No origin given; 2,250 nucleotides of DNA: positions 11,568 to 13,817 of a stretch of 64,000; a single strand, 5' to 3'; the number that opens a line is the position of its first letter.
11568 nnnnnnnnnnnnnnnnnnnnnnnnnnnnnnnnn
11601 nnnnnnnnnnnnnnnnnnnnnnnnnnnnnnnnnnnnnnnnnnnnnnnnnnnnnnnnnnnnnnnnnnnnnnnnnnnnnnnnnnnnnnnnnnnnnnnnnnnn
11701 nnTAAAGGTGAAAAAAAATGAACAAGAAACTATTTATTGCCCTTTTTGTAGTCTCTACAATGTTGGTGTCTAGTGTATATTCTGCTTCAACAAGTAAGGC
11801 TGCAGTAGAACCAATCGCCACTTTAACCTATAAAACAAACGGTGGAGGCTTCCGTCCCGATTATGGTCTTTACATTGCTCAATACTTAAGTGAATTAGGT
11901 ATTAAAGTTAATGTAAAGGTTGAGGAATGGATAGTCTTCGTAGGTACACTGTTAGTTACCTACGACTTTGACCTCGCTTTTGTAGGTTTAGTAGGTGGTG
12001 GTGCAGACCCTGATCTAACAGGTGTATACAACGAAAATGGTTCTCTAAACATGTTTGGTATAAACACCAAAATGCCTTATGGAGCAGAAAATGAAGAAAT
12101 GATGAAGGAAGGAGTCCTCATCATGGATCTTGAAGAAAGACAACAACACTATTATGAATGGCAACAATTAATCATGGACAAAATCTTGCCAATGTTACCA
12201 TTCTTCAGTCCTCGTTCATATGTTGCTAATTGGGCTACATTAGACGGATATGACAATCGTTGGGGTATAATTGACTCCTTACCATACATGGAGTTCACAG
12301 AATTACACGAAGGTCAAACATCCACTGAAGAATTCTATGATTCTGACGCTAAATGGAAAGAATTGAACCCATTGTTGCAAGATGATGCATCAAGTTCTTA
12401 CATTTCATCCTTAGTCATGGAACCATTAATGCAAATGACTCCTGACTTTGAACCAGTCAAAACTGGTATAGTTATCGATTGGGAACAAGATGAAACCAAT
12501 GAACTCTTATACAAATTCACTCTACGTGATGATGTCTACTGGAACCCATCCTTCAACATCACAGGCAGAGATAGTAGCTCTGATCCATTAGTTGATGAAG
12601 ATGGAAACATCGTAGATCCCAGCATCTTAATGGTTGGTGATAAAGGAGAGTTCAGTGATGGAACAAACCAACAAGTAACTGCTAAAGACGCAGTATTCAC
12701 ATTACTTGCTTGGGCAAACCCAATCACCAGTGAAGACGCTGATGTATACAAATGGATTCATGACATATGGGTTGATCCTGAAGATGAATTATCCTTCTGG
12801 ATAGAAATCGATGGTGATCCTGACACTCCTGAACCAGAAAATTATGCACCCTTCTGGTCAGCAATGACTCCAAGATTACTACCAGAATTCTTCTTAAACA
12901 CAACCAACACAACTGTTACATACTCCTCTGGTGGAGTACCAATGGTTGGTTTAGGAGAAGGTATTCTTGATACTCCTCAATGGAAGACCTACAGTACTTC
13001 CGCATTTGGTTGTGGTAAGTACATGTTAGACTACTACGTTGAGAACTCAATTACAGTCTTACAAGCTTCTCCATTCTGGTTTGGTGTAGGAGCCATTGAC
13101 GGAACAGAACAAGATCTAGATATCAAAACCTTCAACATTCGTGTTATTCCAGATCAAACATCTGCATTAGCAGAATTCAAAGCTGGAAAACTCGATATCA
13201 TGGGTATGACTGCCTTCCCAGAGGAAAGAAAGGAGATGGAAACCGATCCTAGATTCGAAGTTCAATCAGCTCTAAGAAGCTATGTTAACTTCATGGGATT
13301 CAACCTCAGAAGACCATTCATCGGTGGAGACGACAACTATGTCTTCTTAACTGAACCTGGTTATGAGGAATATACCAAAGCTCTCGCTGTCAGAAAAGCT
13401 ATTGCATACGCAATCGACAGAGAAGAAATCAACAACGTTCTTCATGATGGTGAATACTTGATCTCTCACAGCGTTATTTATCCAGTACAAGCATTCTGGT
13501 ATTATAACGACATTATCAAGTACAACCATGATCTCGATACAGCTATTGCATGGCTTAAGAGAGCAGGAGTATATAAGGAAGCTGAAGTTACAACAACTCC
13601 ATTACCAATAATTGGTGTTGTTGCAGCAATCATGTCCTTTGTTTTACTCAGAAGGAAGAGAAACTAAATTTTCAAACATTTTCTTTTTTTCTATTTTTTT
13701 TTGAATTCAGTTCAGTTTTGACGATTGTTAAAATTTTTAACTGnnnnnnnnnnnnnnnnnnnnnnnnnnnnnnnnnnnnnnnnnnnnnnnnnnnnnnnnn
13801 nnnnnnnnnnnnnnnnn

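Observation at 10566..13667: Two adjacent surface-protein genes with strongly shifted, C-ending codon usage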

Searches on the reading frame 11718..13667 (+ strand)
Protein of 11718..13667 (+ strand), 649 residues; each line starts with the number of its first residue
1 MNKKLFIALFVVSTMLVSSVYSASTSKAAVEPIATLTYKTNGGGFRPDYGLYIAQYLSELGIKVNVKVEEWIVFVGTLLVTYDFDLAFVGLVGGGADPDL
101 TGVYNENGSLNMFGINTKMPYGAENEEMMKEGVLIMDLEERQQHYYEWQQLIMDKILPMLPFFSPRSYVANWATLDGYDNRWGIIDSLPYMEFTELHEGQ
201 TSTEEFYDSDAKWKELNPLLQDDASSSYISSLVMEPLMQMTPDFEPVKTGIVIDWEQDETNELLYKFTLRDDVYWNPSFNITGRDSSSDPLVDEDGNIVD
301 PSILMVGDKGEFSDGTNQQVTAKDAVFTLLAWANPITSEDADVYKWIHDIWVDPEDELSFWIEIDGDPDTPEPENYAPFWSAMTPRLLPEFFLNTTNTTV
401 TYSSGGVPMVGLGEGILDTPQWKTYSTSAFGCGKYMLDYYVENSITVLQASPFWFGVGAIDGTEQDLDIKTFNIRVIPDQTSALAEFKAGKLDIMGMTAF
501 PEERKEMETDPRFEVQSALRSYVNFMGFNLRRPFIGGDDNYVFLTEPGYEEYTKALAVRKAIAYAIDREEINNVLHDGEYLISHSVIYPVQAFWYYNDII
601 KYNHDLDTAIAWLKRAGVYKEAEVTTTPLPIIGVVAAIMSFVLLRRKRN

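Call 7: search_protein_families(library=pfam, proteins=[window:11718-13667:+], max_evalue=0.01)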
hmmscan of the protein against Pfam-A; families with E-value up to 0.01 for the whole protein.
window:11718-13667:+ (649 aa): 1 family
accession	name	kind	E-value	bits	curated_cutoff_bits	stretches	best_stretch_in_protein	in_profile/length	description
PF00496.27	SBP_bac_5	-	7.6e-38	131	32.4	2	311-623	28-283/368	Bacterial extracellular solute-binding proteins, family 5 Middle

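Call 8: search_protein_families(library=ncbifam, proteins=[window:11718-13667:+], max_evalue=0.01)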
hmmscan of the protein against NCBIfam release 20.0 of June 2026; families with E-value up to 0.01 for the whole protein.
window:11718-13667:+ (649 aa): 6 families
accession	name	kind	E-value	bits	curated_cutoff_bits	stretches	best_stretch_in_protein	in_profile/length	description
NF045467.1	Opp4A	equivalog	1.3e-24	86.4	650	2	52-179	416-542/556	oligopeptide ABC transporter substrate-binding protein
TIGR04028.1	SBP_KPN_01854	hypoth_equivalog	1.3e-05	23.9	468.5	1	553-621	267-334/509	TIGR04028 family ABC transporter substrate-binding protein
TIGR02294.1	nickel_nikA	equivalog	0.00011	20.9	393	0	468-620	193-329/501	nickel ABC transporter substrate-binding protein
NF043070.1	DppA_dipep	equivalog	0.00084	18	1005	0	556-622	307-372/535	dipeptide ABC transporter periplasmic-binding protein DppA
NF045468.1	Opp5A_nikA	equivalog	0.0026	16.3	600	0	551-622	253-322/488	nickel ABC transporter substrate-binding protein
NF047575.1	opine_bind_CntA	exception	0.003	16.2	800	0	554-622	297-364/535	staphylopine-dependent metal ABC transporter substrate-binding lipoprotein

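Call 9: search_solved_structures(query=window:11718-13667:+, max_evalue=0.01, show_alignments=2)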
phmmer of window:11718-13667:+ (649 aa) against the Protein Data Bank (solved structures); distinct sequences matched with E-value up to 0.01: 7.
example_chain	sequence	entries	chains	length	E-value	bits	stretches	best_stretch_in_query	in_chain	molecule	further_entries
3m8u_A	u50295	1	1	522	3.7e-06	28.8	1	422-625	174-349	Heme-binding protein A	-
8z1z_F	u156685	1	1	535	9e-05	24.2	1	556-631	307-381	Dipeptide-binding protein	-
8z1y_F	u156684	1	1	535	9.4e-05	24.2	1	556-631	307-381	Dipeptide-binding protein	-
1dpp_A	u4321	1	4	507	0.00011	23.9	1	556-631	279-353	DIPEPTIDE BINDING PROTEIN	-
6hlx_A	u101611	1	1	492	0.00014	23.6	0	43-163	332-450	AgaA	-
1dpe_A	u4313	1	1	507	0.00015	23.5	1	556-631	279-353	DIPEPTIDE-BINDING PROTEIN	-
4oet_A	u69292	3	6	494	0.0025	19.5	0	550-617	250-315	Putative peptide ABC-transport system periplasmic peptide-binding protein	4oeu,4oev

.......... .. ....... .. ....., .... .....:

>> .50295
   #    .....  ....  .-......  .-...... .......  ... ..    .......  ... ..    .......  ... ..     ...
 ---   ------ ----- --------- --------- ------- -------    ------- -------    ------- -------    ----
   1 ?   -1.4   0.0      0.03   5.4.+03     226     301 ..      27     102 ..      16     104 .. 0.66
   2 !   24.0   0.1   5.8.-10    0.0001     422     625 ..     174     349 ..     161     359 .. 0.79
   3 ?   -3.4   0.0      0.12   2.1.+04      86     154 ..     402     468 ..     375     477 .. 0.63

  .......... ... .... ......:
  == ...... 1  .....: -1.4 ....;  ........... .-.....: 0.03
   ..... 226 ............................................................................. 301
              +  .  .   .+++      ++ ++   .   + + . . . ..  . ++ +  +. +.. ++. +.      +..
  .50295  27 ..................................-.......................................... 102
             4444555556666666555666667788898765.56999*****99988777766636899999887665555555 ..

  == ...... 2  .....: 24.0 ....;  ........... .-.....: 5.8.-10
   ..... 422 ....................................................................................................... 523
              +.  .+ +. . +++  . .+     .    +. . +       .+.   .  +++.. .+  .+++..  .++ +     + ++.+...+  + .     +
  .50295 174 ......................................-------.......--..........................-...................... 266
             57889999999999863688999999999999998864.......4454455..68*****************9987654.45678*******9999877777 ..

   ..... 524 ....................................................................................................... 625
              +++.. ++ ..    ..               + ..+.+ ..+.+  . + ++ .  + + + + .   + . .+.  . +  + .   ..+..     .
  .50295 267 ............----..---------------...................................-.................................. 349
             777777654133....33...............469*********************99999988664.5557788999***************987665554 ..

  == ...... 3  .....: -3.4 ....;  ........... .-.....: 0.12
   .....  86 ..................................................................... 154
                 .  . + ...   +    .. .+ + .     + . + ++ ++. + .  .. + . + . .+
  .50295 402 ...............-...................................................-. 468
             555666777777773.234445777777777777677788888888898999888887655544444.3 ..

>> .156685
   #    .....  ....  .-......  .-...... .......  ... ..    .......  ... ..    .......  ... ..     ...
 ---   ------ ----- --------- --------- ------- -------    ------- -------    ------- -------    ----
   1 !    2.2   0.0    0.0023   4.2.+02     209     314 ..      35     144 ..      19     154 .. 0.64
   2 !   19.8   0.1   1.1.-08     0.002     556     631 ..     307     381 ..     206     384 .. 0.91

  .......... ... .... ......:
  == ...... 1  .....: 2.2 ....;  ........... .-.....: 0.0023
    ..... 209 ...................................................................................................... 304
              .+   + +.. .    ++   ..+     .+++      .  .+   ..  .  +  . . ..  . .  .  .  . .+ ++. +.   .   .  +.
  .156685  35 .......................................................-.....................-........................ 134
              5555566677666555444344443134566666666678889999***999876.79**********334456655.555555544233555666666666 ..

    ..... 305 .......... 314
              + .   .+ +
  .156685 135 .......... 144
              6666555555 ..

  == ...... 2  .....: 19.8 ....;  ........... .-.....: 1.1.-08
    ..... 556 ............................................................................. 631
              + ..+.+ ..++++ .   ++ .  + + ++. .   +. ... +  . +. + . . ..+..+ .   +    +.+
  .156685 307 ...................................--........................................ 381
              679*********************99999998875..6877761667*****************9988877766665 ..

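Call 11: find_homologous_proteins(query=window:11718-13667:+)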
Query window:11718-13667:+ (649 aa): 284 proteins with E <= 0.001 among 8000 candidates; the best 120 are listed.
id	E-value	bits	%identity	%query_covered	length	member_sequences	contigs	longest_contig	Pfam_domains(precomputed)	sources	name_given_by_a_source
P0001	0.0e+0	1428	95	100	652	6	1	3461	PF00496.28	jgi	-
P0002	0.0e+0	1336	88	100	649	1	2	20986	PF00496.28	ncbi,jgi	ncbi:MAG: ABC transporter substrate-binding protein [Candidatus Heimdallarchaeaceae archaeon]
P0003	0.0e+0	1185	78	100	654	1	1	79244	PF00496.28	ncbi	-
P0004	0.0e+0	1144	78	96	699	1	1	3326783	PF00496.28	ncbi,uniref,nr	ncbi:MAG: ABC transporter substrate-binding protein [Candidatus Heimdallarchaeum endolithica]|uniref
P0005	0.0e+0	1066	78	90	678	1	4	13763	PF00496.28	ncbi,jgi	ncbi:MAG: ABC transporter substrate-binding protein [Candidatus Heimdallarchaeaceae archaeon]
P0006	0.0e+0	1055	69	100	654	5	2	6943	PF00496.28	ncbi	ncbi:MAG: ABC transporter substrate-binding protein [Candidatus Heimdallarchaeaceae archaeon]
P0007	0.0e+0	1050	70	100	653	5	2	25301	PF00496.28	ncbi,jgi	ncbi:MAG: ABC transporter substrate-binding protein [Candidatus Heimdallarchaeaceae archaeon]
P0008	1.4e-287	974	67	100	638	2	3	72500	PF00496.28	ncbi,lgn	-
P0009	5.4e-267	906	62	97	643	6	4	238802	PF00496.28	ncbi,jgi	ncbi:MAG: ABC transporter substrate-binding protein [Candidatus Heimdallarchaeaceae archaeon]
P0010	2.2e-266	904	62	97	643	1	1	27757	PF00496.28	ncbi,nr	ncbi:MAG: hypothetical protein KGD64_02350 [Candidatus Heimdallarchaeota archaeon]|nr:hypothetical p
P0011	6.0e-266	902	62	97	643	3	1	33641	PF00496.28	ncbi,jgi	ncbi:MAG: ABC transporter substrate-binding protein [Candidatus Heimdallarchaeaceae archaeon]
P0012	4.3e-265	899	62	97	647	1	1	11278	PF00496.28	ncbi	-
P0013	1.9e-263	894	60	100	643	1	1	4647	PF00496.28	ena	-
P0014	4.2e-263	893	61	100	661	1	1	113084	PF00496.28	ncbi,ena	-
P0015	6.7e-263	892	60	100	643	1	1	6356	PF00496.28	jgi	jgi:ABC-type transport system substrate-binding protein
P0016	2.0e-262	891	61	97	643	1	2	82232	PF00496.28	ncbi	-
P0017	2.0e-261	887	61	97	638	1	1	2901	PF00496.28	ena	-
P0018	3.4e-261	886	60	100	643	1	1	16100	PF00496.28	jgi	jgi:ABC-type transport system substrate-binding protein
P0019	3.4e-261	886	60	100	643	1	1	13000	PF00496.28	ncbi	-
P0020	4.5e-261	886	61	97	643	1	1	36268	PF00496.28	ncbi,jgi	ncbi:MAG: ABC transporter substrate-binding protein [Candidatus Heimdallarchaeaceae archaeon]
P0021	1.4e-259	881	60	100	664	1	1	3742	PF00496.28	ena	-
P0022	4.0e-259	880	61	97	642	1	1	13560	PF00496.28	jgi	-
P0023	1.4e-258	878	62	96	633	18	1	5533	PF00496.28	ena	-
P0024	1.7e-258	878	59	100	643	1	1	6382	PF00496.28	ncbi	-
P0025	3.6e-258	876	60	100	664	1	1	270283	PF00496.28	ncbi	-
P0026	5.9e-257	872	60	100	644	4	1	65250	PF00496.28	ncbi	ncbi:MAG: ABC transporter substrate-binding protein [Candidatus Heimdallarchaeaceae archaeon]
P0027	5.7e-255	866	60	96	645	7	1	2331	PF00496.28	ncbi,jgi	ncbi:MAG: ABC transporter substrate-binding protein [Candidatus Heimdallarchaeaceae archaeon]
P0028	2.4e-254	864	59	97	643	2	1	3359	PF00496.28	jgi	jgi:ABC-type transport system substrate-binding protein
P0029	1.5e-252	858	61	94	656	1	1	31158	PF00496.28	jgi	-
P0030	1.3e-251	855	57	99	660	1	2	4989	PF00496.28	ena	-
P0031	1.1e-250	852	57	98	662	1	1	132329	PF00496.28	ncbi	-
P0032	7.6e-249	846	60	92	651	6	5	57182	PF00496.28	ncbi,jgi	-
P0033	1.5e-247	841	59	95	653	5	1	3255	PF00496.28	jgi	jgi:ABC-type transport system substrate-binding protein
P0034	7.4e-247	839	59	96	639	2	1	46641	PF00496.28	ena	-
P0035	1.2e-246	838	59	96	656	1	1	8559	PF00496.28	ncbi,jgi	ncbi:MAG: ABC transporter substrate-binding protein [Candidatus Heimdallarchaeaceae archaeon]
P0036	4.0e-246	837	57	97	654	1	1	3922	PF00496.28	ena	-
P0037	4.0e-246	837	58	95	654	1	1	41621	PF00496.28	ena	-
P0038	4.5e-245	833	58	95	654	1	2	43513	PF00496.28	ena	-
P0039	8.1e-245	832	58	95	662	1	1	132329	PF00496.28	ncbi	-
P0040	2.4e-244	831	56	97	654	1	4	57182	PF00496.28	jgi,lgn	-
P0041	1.2e-243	829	56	97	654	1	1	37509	PF00496.28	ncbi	-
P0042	5.0e-242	823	60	90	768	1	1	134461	PF00496.28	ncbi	-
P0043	3.0e-241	821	58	95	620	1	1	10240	PF00496.28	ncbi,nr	ncbi:MAG: hypothetical protein GOP50_13340, partial [Candidatus Heimdallarchaeota archaeon]|nr:hypot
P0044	7.2e-241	819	57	96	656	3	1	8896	PF00496.28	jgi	-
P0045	8.8e-241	819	58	100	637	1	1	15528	PF00496.28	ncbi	-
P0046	5.6e-240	816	56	100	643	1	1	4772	PF00496.28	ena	-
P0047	4.8e-239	813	56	100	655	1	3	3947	PF00496.28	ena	-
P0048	1.0e-237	809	56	100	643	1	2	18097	PF00496.28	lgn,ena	-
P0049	1.4e-237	808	57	100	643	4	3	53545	PF00496.28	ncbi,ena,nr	ncbi:MAG: hypothetical protein KAU62_14780 [Candidatus Heimdallarchaeota archaeon]|nr:hypothetical p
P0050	1.9e-237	808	57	97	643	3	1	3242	PF00496.28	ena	-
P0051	8.4e-236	803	55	100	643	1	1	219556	PF00496.28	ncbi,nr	ncbi:MAG: hypothetical protein GPJ51_09445 [Candidatus Heimdallarchaeota archaeon]|nr:hypothetical p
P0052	6.6e-235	800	56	100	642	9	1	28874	PF00496.28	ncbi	ncbi:MAG: ABC transporter substrate-binding protein, partial [Candidatus Heimdallarchaeaceae archaeo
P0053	9.7e-234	796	55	100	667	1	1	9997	PF00496.28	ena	-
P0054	3.5e-232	791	56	100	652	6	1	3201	PF00496.28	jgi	jgi:ABC-type transport system substrate-binding protein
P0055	2.7e-231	788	57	96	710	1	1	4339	PF00496.28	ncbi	-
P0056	3.2e-231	787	54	100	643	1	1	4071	PF00496.28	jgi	-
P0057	3.8e-231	787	57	96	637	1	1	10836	PF00496.28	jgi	-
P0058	8.2e-231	786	55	97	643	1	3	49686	PF00496.28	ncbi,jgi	ncbi:MAG: ABC transporter substrate-binding protein [Candidatus Heimdallarchaeaceae archaeon]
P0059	9.4e-231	786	56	97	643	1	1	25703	PF00496.28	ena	-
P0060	2.2e-230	785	55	99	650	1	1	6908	PF00496.28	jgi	jgi:ABC-type transport system substrate-binding protein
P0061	2.7e-230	784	55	100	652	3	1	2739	PF00496.28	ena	-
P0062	3.2e-230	784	59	95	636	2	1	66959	PF00496.28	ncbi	-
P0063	9.7e-230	783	55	97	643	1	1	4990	PF00496.28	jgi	-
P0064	1.1e-229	782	55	100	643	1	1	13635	PF00496.28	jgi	jgi:ABC-type transport system substrate-binding protein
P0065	1.5e-229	782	55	97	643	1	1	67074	PF00496.28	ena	-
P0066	1.7e-229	782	55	100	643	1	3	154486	PF00496.28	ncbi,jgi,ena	-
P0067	3.6e-229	781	55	97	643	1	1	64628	PF00496.28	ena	-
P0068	3.7e-229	781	55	97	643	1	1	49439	PF00496.28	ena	-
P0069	1.2e-225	769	55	100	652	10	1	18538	PF00496.28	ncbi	-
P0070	3.6e-225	767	71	74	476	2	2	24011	PF00496.28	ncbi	ncbi:MAG: hypothetical protein ACTSYD_03725, partial [Candidatus Heimdallarchaeaceae archaeon]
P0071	9.3e-225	766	54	100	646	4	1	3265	PF00496.28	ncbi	-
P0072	2.8e-224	765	54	100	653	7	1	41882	PF00496.28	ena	-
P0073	3.3e-224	764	54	100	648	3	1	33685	PF00496.28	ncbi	-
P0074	7.7e-223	760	56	96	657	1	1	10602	PF00496.28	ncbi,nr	ncbi:MAG: hypothetical protein KGD64_08485 [Candidatus Heimdallarchaeota archaeon]|nr:hypothetical p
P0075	2.6e-222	758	54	100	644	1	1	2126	PF00496.28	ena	-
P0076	5.2e-222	757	56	95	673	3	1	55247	PF00496.28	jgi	-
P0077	5.8e-222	757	55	97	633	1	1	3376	PF00496.28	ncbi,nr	ncbi:MAG: hypothetical protein H7641_07250, partial [Candidatus Heimdallarchaeota archaeon]|nr:hypot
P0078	1.2e-221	756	55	92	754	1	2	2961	PF00496.28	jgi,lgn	-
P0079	1.2e-221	756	54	99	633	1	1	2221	PF00496.28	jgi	jgi:ABC-type transport system substrate-binding protein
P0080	1.2e-221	756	54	98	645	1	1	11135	PF00496.28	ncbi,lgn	-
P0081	2.8e-221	755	53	95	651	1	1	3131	PF00496.28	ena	-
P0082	1.1e-219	749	55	95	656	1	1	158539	PF00496.28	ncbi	-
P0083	3.1e-217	741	54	94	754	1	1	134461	PF00496.28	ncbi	-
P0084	8.3e-217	740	54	96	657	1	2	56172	PF00496.28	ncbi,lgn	-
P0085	1.2e-216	739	57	89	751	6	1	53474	PF00496.28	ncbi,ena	-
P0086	2.7e-215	735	53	94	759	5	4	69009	PF00496.28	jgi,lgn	-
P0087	3.6e-215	734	54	95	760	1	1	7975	PF00496.28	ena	-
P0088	4.2e-215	734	53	100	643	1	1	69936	PF00496.28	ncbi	-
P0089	1.7e-214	732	53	100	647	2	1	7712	PF00496.28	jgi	-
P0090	3.3e-214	731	52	100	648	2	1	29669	PF00496.28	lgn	-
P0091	1.0e-213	730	55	91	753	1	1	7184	PF00496.28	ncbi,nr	ncbi:MAG: hypothetical protein GOP50_04590 [Candidatus Heimdallarchaeota archaeon]|nr:hypothetical p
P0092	1.6e-213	729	51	97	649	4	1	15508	PF00496.28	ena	-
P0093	3.1e-213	728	68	71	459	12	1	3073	PF00496.28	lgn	-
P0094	2.6e-211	722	53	95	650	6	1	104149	PF00496.28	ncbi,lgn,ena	-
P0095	3.4e-211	721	51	100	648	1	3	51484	PF00496.28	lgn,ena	-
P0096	1.2e-210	719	70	68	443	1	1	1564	PF00496.28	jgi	jgi:ABC-type transport system substrate-binding protein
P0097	9.5e-210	716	52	95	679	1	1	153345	PF00496.28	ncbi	-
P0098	4.7e-209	714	53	95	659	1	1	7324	PF00496.28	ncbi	-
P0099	2.0e-208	712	51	100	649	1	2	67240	PF00496.28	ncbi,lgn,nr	ncbi:MAG: hypothetical protein HGN29_14030 [Asgard group archaeon]|nr:hypothetical protein [Asgard g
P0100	1.2e-207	710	50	98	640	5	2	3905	PF00496.28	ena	-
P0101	1.7e-207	709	53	95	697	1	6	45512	PF00496.28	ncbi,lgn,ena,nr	ncbi:MAG: hypothetical protein H7645_03785 [Candidatus Heimdallarchaeota archaeon]|nr:hypothetical p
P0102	1.8e-207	709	52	94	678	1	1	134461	PF00496.28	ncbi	-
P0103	5.4e-207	707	51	99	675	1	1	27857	PF00496.28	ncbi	-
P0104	8.5e-205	700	51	94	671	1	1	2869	PF00496.28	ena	-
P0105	1.6e-204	699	53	95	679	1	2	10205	PF00496.28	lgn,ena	-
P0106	1.8e-204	699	52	95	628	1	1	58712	PF00496.28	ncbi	-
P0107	2.7e-204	698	54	89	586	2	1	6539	PF00496.28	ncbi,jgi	ncbi:MAG: ABC transporter substrate-binding protein [Candidatus Heimdallarchaeaceae archaeon]|jgi:AB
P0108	2.8e-204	698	51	97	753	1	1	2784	PF00496.28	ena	-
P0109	2.0e-203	696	51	100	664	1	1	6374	PF00496.28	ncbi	-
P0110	5.0e-203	694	51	97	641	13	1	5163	PF00496.28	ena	-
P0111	5.9e-203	694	52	91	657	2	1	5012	PF00496.28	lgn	-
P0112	1.4e-202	693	51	96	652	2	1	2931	PF00496.28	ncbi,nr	ncbi:MAG: hypothetical protein H7641_14065, partial [Candidatus Heimdallarchaeota archaeon]|nr:hypot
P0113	2.8e-201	689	51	95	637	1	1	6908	PF00496.28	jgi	jgi:ABC-type transport system substrate-binding protein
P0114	2.0e-200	686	52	95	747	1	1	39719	PF00496.28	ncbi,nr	ncbi:MAG: hypothetical protein GPJ51_10985 [Candidatus Heimdallarchaeota archaeon]|nr:hypothetical p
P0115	2.7e-200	685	51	100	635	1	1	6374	PF00496.28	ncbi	-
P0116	6.1e-200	684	50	99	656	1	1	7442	PF00496.28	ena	-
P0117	1.2e-198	680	51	95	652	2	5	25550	PF00496.28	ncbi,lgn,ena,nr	ncbi:MAG: hypothetical protein H7645_05175 [Candidatus Heimdallarchaeota archaeon]|nr:hypothetical p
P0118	1.5e-198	679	48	96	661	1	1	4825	PF00496.28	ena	-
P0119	2.2e-198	679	52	95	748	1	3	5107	PF00496.28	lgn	-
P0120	4.3e-198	678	51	95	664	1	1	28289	PF00496.28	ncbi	-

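Call 14: find_encoding_contigs(protein=P0004, flank=10000, max_places=3)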
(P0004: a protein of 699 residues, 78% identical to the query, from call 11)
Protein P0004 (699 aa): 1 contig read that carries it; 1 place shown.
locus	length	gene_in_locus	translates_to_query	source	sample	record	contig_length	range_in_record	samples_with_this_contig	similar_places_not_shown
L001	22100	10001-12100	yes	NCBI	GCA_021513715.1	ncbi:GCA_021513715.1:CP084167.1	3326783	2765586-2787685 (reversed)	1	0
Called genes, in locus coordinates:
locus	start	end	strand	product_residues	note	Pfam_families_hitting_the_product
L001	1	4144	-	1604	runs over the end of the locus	PF00082:Peptidase_S8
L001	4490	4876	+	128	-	PF18765:Polbeta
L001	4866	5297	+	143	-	PF01934:HepT-like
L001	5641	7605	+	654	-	PF00496:SBP_bac_5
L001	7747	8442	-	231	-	PF01966:HD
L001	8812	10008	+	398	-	-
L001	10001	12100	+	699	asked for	PF00496:SBP_bac_5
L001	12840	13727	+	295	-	-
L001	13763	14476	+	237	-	PF22749:Arb2 (faint)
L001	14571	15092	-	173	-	PF11848:DUF3368 (weak)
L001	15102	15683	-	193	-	PF03683:UPF0175 (weak)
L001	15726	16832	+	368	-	-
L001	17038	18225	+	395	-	PF01637:ATPase_2 (faint), PF20720:nSTAND3 (weak), PF13173:AAA_14, PF13635:DUF4143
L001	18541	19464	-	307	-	PF01609:DDE_Tnp_1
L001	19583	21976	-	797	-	PF02463:SMC_N (weak), PF13476:AAA_23, PF13555:AAA_29 (weak), PF13304:AAA_21 (faint), PF02463:SMC_N (weak)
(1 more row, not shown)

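Call 15: find_encoding_contigs(protein=P0003, flank=10000, max_places=3)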
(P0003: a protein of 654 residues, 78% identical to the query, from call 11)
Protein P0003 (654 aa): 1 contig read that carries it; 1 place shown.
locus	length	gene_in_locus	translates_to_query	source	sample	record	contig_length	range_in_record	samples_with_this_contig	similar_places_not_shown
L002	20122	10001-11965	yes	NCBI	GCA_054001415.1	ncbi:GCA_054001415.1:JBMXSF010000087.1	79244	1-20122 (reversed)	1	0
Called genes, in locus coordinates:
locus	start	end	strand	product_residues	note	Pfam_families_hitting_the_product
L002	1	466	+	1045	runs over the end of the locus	-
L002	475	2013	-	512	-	-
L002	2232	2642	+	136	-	-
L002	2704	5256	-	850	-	PF00270:DEAD, PF04851:ResIII, PF00271:Helicase_C, PF22590:Cas3-like_C_2, PF09369:MZB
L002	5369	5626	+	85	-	-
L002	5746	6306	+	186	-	PF07790:Pilin_N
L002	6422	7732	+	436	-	PF01546:Peptidase_M20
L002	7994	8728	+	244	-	PF00025:Arf, PF00071:Ras, PF01926:MMR_HSR1 (faint), PF04670:Gtr1_RagA (weak), PF08477:Roc, PF00009:GTP_EFTU (weak)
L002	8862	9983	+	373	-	-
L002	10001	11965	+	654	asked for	PF00496:SBP_bac_5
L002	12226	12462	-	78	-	PF00702:Hydrolase (weak)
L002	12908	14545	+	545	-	PF01565:FAD_binding_4, PF02913:FAD-oxidase_C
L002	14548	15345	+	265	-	PF01012:ETF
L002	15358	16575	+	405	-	PF00037:Fer4, PF12797:Fer4_2 (weak), PF12838:Fer4_7, PF13187:Fer4_9, PF13237:Fer4_10, PF14697:Fer4_21, PF01012:ETF, PF00766:ETF_alpha, +6 more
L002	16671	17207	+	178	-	PF00293:NUDIX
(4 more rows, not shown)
